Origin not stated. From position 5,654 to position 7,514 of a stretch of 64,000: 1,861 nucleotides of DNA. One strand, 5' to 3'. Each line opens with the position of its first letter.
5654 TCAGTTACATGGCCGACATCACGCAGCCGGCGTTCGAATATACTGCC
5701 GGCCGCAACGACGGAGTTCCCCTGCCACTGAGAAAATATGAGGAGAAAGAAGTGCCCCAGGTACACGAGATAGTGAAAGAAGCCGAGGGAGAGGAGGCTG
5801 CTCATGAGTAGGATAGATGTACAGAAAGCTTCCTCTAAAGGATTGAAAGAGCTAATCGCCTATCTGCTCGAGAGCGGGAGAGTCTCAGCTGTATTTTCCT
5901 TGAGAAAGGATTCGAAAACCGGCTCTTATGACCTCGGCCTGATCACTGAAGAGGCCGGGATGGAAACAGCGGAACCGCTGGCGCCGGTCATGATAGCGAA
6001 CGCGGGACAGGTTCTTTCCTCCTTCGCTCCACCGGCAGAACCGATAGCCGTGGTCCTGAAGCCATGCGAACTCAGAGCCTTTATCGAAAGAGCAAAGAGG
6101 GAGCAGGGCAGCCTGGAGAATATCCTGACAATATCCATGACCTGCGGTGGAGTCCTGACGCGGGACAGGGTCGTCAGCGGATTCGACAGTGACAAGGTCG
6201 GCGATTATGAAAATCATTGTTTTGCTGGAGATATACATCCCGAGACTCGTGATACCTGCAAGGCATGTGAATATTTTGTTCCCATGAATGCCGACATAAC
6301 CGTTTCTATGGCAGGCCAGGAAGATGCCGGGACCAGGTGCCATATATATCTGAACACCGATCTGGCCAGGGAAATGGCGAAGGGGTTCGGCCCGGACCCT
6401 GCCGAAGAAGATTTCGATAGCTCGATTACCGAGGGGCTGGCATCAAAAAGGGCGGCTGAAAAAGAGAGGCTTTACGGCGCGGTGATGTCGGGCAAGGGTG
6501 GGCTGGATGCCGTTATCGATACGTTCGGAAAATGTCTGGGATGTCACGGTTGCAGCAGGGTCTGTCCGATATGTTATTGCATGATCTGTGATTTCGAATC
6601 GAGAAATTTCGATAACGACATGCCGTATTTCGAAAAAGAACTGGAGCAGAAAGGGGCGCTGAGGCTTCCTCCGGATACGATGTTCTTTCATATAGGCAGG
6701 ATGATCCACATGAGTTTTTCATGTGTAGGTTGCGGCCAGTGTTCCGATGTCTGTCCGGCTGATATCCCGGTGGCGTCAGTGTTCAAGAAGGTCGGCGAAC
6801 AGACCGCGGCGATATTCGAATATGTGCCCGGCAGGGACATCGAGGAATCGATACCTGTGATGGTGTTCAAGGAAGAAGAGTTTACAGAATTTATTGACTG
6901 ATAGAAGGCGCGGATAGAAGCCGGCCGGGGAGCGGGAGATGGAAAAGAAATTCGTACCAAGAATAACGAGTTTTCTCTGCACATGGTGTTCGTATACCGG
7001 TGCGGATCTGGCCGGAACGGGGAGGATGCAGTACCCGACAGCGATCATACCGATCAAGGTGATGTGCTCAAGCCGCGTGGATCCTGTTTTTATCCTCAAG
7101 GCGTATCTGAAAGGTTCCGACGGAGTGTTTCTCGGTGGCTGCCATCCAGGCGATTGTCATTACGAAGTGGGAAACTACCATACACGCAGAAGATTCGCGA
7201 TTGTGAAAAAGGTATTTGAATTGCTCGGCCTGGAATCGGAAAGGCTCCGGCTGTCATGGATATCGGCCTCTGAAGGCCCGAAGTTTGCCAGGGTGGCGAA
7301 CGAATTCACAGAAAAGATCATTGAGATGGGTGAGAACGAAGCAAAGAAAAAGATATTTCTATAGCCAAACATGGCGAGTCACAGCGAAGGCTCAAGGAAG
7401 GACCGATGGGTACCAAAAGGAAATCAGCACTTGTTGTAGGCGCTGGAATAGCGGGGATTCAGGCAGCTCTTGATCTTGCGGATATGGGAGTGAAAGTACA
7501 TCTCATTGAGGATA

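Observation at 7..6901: Sulfur-relay trio (rhodanese-DsrE-TusA) directly upstream of an Hdr-like module in a cluster with no HdrB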

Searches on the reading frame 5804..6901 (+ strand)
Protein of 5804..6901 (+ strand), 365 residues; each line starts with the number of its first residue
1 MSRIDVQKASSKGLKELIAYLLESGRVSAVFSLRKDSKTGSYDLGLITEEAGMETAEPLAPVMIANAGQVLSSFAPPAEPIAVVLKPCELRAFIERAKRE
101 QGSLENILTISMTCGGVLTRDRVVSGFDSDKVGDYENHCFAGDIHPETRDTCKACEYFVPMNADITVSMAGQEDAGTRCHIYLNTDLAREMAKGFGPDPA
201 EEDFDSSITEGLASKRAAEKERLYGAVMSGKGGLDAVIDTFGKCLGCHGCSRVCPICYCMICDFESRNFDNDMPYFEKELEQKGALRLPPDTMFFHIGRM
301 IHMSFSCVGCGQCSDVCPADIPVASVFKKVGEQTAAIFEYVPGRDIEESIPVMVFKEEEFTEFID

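Call 4: search_protein_families(library=pfam, proteins=[window:5804-6901:+], max_evalue=0.01)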
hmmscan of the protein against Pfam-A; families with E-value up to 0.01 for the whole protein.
window:5804-6901:+ (365 aa): 11 families
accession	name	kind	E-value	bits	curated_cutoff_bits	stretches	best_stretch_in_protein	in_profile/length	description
PF04432.18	FrhB_FdhB_C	-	1.1e-07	32.3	23.3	1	81-190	4-131/150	Coenzyme F420 hydrogenase/dehydrogenase, beta subunit C terminus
PF13183.11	Fer4_8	-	1.1e-06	29.6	27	1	243-321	4-68/68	4Fe-4S dicluster domain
PF13237.11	Fer4_10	-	4e-06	27.1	25.5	1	300-325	2-22/53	4Fe-4S dicluster domain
PF12797.12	Fer4_2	-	8.8e-06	25.8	24.5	1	304-319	7-22/22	4Fe-4S binding domain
PF00037.32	Fer4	-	2.5e-05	24.3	21.1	1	307-321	8-22/24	4Fe-4S binding domain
PF14697.11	Fer4_21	-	3.4e-05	24.3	35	1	305-319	39-53/59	4Fe-4S dicluster domain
PF13187.11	Fer4_9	-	7.9e-05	23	27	1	243-320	1-50/52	4Fe-4S dicluster domain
PF13484.11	Fer4_16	-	0.00032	21.9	30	0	307-321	2-16/66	4Fe-4S double cluster binding domain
PF17179.9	Fer4_22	-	0.00046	21.4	27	0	304-321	78-95/95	4Fe-4S dicluster domain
PF12838.12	Fer4_7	-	0.00048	21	27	1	243-321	1-52/52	4Fe-4S dicluster domain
PF13534.11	Fer4_17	-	0.0075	17.2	22.2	0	243-321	1-60/61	4Fe-4S dicluster domain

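Call 8: search_protein_families(library=ncbifam, proteins=[window:5804-6901:+], max_evalue=0.001)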
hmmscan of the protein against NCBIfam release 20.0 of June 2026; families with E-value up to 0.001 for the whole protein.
window:5804-6901:+ (365 aa): 10 families
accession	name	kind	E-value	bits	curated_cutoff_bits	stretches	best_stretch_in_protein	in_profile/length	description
NF004537.0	PRK05888.1-3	equivalog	4.9e-06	26.2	163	0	227-258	53-84/204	NADH-quinone oxidoreductase subunit NuoI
NF004914.0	PRK06273.1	equivalog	1.4e-05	24.9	163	0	223-257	33-66/167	ferredoxin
NF040829.1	sulfhyd_ShyB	equivalog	2.7e-05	23.3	690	0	304-333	303-332/334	NAD(P)-dependent hydrogenase/sulfhydrogenase 2 subunit beta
TIGR02176.1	pyruv_ox_red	equivalog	6.7e-05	20.9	911.35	1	242-333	683-768/1167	pyruvate:ferredoxin (flavodoxin) oxidoreductase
TIGR01971.1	NuoI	subfamily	0.00011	21.8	113.05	0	305-331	42-69/121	NADH-quinone oxidoreductase, chain I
TIGR00314.1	cdhA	equivalog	0.00012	20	781.3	0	299-334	431-466/784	CO dehydrogenase/acetyl-CoA synthase complex subunit alpha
NF040833.1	sulfhyd_HydB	equivalog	0.00024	20.1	750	0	304-328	310-333/367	NADPH-dependent hydrogenase/sulfhydrogenase 1 subunit beta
TIGR00403.1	ndhI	equivalog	0.00028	20.5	302.35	0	240-261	60-81/183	NAD(P)H-quinone oxidoreductase subunit I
TIGR02936.1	fdxN_nitrog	equivalog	0.00038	20.5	80.55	0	306-321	22-37/91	ferredoxin III, nif-specific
NF007204.0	PRK09625.1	equivalog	0.00049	20.1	125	0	306-339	90-123/133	pyruvate flavodoxin oxidoreductase subunit delta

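Call 39: search_solved_structures(query=window:5804-6901:+, max_evalue=0.01, show_alignments=3)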
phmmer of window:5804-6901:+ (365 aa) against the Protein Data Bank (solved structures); distinct sequences matched with E-value up to 0.01: 7.
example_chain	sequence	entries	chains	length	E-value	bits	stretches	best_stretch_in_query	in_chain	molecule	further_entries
9t1s_M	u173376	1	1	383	9.3e-32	113.6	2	149-347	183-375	formate dehydrogenase (coenzyme F420)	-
8rvu_E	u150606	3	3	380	3.5e-28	101.9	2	149-333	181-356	Formate dehydrogenase, beta subunit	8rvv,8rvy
7bkb_E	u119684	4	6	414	3.4e-25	92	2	149-359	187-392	Formate dehydrogenase, beta subunit (F420)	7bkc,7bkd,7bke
3cf4_A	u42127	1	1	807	0.0018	20.6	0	305-335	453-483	Acetyl-CoA decarboxylase/synthase alpha subunit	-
9c0q_A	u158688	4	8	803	0.0027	20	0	306-335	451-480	Acetyl-CoA decarbonylase/synthase complex subunit alpha 2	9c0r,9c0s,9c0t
9nez_B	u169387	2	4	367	0.0077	18.5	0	304-329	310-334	Sulfhydrogenase 1 subunit beta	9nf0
8e9g_I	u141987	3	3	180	0.0092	18.2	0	207-320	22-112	NADH-quinone oxidoreductase subunit I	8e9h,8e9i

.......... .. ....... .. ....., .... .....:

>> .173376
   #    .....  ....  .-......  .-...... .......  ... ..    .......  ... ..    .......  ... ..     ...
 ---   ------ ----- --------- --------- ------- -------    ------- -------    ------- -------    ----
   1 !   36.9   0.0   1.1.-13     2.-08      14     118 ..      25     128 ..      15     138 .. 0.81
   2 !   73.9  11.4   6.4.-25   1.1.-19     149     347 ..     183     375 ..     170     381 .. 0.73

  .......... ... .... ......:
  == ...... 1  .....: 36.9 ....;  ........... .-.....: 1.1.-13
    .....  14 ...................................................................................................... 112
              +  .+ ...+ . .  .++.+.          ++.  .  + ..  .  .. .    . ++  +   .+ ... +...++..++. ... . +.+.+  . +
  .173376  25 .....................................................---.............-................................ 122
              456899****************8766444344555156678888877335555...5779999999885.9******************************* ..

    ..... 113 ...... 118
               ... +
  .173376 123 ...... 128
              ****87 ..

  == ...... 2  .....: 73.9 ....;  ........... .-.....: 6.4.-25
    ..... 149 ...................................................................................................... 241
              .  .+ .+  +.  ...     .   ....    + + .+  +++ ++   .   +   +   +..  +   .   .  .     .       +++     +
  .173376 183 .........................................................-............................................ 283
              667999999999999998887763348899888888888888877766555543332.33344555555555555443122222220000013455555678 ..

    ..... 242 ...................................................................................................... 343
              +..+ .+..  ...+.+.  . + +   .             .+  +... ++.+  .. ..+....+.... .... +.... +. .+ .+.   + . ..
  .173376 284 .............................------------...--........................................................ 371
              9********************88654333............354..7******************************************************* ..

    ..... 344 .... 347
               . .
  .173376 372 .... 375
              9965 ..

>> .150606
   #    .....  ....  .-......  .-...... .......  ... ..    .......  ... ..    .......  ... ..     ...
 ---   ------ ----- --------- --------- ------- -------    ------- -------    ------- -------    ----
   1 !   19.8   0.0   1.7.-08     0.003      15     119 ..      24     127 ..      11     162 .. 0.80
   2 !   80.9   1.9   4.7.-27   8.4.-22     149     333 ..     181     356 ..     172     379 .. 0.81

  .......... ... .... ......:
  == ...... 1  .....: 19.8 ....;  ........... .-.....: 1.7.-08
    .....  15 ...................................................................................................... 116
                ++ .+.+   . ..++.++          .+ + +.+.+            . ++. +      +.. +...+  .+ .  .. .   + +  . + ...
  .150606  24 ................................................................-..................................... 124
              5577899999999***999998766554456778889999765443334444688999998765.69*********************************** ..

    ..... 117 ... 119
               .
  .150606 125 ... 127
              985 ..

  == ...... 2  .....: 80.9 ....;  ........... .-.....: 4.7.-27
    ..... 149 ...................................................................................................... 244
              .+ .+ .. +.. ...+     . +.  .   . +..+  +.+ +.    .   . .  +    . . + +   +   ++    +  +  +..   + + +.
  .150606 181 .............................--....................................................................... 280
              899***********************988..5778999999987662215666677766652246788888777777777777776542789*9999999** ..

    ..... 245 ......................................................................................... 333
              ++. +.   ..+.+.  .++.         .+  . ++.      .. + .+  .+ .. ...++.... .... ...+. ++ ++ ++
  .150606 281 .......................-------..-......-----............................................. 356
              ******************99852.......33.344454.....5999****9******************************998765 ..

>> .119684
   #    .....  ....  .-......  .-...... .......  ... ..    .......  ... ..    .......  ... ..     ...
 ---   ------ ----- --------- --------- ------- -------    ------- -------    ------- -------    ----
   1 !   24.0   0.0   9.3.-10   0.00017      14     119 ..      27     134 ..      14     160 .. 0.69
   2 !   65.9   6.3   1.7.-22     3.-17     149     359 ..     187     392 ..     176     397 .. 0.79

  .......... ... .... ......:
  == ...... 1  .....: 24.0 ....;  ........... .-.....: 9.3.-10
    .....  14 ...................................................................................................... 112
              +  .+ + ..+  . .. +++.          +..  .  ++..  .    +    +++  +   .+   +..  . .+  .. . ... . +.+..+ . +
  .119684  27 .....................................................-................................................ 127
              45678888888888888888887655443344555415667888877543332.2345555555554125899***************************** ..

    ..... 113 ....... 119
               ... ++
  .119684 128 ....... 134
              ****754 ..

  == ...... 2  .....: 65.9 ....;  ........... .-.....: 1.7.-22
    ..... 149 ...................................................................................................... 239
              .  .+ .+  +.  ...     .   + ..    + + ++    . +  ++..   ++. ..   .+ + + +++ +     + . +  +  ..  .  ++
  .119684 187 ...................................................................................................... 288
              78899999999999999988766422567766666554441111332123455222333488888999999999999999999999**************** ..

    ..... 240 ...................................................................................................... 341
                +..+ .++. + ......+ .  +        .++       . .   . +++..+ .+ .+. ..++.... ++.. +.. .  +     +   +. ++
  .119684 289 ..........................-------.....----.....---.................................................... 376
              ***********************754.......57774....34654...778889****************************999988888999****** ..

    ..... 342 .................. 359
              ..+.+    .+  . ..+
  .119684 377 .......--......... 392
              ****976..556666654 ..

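Call 65: find_homologous_proteins(query=window:5804-6901:+, max_evalue=1e-10)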
Query window:5804-6901:+ (365 aa): 747 proteins with E <= 1e-10 among 3920 candidates; the best 120 are listed.
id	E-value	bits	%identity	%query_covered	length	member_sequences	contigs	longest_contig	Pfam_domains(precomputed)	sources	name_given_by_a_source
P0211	1.0e-230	783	92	100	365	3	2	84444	PF12797.13,PF04432.19,PF13237.12,PF13183.12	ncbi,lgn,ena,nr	ncbi:MAG: Coenzyme F420 hydrogenase/dehydrogenase, beta subunit C-terminal domain [Candidatus Krumho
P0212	1.0e-171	589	68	100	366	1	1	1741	PF14697.12,PF17179.10,PF12797.13,PF04432.19,PF00037.33,PF12838.13,PF13237.12,PF13183.12,PF13187.12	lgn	-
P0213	5.1e-164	564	67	100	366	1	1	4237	PF14697.12,PF12797.13,PF04432.19,PF00037.33,PF12838.13,PF13237.12,PF13183.12,PF13187.12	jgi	jgi:formate dehydrogenase subunit beta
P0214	8.1e-164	563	67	100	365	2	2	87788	PF14697.12,PF12797.13,PF04432.19,PF00037.33,PF13484.12,PF12838.13,PF13237.12,PF13183.12,PF13187.12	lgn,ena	-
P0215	3.0e-154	531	62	100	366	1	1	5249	PF04432.19,PF13237.12,PF13183.12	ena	-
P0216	1.4e-153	529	62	100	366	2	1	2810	PF14697.12,PF04432.19,PF12838.13,PF13237.12,PF13183.12,PF13187.12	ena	-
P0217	2.5e-153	528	61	99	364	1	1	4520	PF14697.12,PF04432.19,PF13237.12,PF13183.12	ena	-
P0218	2.0e-151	522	61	99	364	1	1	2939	PF14697.12,PF04432.19,PF13183.12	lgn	-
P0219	2.3e-151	522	61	100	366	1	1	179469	PF14697.12,PF04432.19,PF13237.12,PF13183.12,PF13187.12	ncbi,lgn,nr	ncbi:MAG: 4Fe-4S dicluster domain-containing protein [Candidatus Krumholzibacteriota bacterium]|nr:4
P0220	2.2e-150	519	61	99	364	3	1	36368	PF14697.12,PF04432.19,PF12838.13,PF13237.12,PF13183.12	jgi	-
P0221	7.6e-149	514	60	99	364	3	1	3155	PF14697.12,PF04432.19,PF13237.12,PF13183.12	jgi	jgi:formate dehydrogenase subunit beta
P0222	7.9e-149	514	60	99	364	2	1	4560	PF14697.12,PF04432.19,PF12838.13,PF13183.12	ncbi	-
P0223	9.9e-149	513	60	99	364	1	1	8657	PF14697.12,PF04432.19,PF12838.13,PF13183.12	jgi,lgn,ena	-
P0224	1.0e-148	513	60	99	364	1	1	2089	PF04432.19,PF13183.12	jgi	jgi:formate dehydrogenase subunit beta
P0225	2.3e-148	512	60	99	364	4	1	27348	PF04432.19,PF13183.12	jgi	jgi:formate dehydrogenase subunit beta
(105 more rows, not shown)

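Call 72: predict_structure(alignment_id=A5)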
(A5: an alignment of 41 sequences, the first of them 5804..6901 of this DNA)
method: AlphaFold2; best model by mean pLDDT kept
length: 365 residues; sequences in the alignment: 41
mean_pLDDT: 78.7   pTM: 0.81
mean pLDDT of the five models: 78.7, 78.1, 77.7, 73.2, 68.2
residues with pLDDT >= 90: 159; 70-90: 105; 50-70: 57; < 50: 44
segments of 3 or more residues with pLDDT < 50: 245-271, 282-292, 363-365
pLDDT, mean of each block of 10 residues (from residue 1): 94 96 96 89 92 91 84 83 94 85 88 92 72 89 93 92 93 94 95 92 92 96 81 63 50 42 33 50 45 55 64 74 79 79 82 62 47
secondary structure, 60 per line:
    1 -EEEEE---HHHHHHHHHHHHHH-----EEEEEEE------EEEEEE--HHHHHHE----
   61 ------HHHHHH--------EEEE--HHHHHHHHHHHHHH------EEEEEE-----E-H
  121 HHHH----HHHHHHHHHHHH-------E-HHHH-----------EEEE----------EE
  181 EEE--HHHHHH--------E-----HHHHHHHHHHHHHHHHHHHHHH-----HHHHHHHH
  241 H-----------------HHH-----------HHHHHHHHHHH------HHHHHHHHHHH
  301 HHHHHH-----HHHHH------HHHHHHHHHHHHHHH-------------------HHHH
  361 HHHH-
elements in order: E2-6 H10-23 E29-35 E42-47 H50-55 H67-72 E81-84 H87-100 E107-112 H120-124 H129-140 H150-153 E165-168 E179-183 H186-191 H206-227 H233-241 H273-283 H290-306 H312-316 H323-337 H357-364

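Call 74: fold_search(model_id=the predicted structure, library=pdb)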
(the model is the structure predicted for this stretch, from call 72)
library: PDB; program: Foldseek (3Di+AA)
matches with E <= 10: 669; with E <= 0.001: 20
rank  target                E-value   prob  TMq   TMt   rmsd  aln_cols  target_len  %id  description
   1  8rvu_E                3.0e-15  1.00  0.63  0.61   6.9       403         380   22  CryoEM structure of the Elp-Hdr complex of Methanothermobacter marburgensis state 2 (composite structure) (released 2025-05-14)
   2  7bkb_E                3.8e-14  1.00  0.66  0.59   7.2       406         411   22  Formate dehydrogenase - heterodisulfide reductase - formylmethanofuran dehydrogenase complex from Methanospirillum hun (released 2021-09-29)
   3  4ci0_C                4.1e-07  1.00  0.45  0.56   5.2       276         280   13  Electron cryo-microscopy of F420-reducing NiFe hydrogenase Frh (released 2014-02-26)
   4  6qgr_B                4.3e-07  1.00  0.43  0.52   6.1       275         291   13  The F420-reducing [NiFe] hydrogenase complex from Methanosarcina barkeri at the Nia-S state (released 2019-10-23)
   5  9r51_B                6.0e-07  1.00  0.43  0.54   5.6       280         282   14  Dimeric state of the F420-reducing hydrogenase from Methanothermococcus thermolithotrophicus in crystalline form 1 (released 2025-10-22)
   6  9r52_B                6.7e-07  1.00  0.43  0.55   5.3       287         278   14  Dimeric state of the F420-reducing hydrogenase from Methanothermococcus thermolithotrophicus in crystalline form 2 (released 2025-10-22)
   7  8riu_B                8.8e-07  1.00  0.43  0.42   5.9       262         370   14  Crystal structure of the F420-reducing carbon monoxide dehydrogenase component from the ethanotroph Candidatus Ethanop (released 2024-10-02)
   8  6qii_B                1.2e-06  1.00  0.44  0.53   6.2       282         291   12  Xenon derivatization of the F420-reducing [NiFe] hydrogenase complex from Methanosarcina barkeri (released 2019-10-23)
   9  8rja_E                1.8e-06  1.00  0.42  0.44   5.9       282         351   16  Crystal structure of the F420-reducing formylmethanofuran dehydrogenase complex from the ethanotroph Candidatus Ethano (released 2024-10-02)
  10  5dqr_C                2.4e-06  1.00  0.41  0.36  12.3       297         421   13  The crystal structure of Arabidopsis 7-hydroxymethyl chlorophyll a reductase (HCAR) (released 2016-04-20)
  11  7npa_N                3.1e-06  1.00  0.41  0.26   6.6       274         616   14  Crystal structure of the Coenzyme F420-dependent sulfite reductase from Methanothermococcus thermolithotrophicus at 1. (released 2022-03-23)
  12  5dqr_E                6.0e-06  1.00  0.39  0.36  12.6       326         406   13  The crystal structure of Arabidopsis 7-hydroxymethyl chlorophyll a reductase (HCAR) (released 2016-04-20)
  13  5dqr_A                6.7e-06  1.00  0.38  0.34   7.4       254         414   14  The crystal structure of Arabidopsis 7-hydroxymethyl chlorophyll a reductase (HCAR) (released 2016-04-20)
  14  5dqr_F                7.5e-06  1.00  0.41  0.36  12.2       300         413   14  The crystal structure of Arabidopsis 7-hydroxymethyl chlorophyll a reductase (HCAR) (released 2016-04-20)
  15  5dqr_B                9.9e-06  1.00  0.39  0.36  12.1       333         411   14  The crystal structure of Arabidopsis 7-hydroxymethyl chlorophyll a reductase (HCAR) (released 2016-04-20)
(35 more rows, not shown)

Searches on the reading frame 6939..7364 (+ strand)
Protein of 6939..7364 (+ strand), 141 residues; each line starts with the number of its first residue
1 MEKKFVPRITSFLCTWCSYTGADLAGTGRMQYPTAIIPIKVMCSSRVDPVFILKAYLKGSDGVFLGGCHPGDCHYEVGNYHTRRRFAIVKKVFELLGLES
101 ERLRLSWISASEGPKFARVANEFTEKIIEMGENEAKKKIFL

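Call 4: search_protein_families(library=pfam, proteins=[window:6939-7364:+], max_evalue=0.01)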
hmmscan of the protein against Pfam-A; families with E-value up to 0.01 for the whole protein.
window:6939-7364:+ (141 aa): 1 family
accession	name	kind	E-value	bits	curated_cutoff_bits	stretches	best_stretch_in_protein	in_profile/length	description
PF02662.21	FlpD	-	1.5e-49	167.5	22.3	1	9-131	1-123/123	Methyl-viologen-reducing hydrogenase, delta subunit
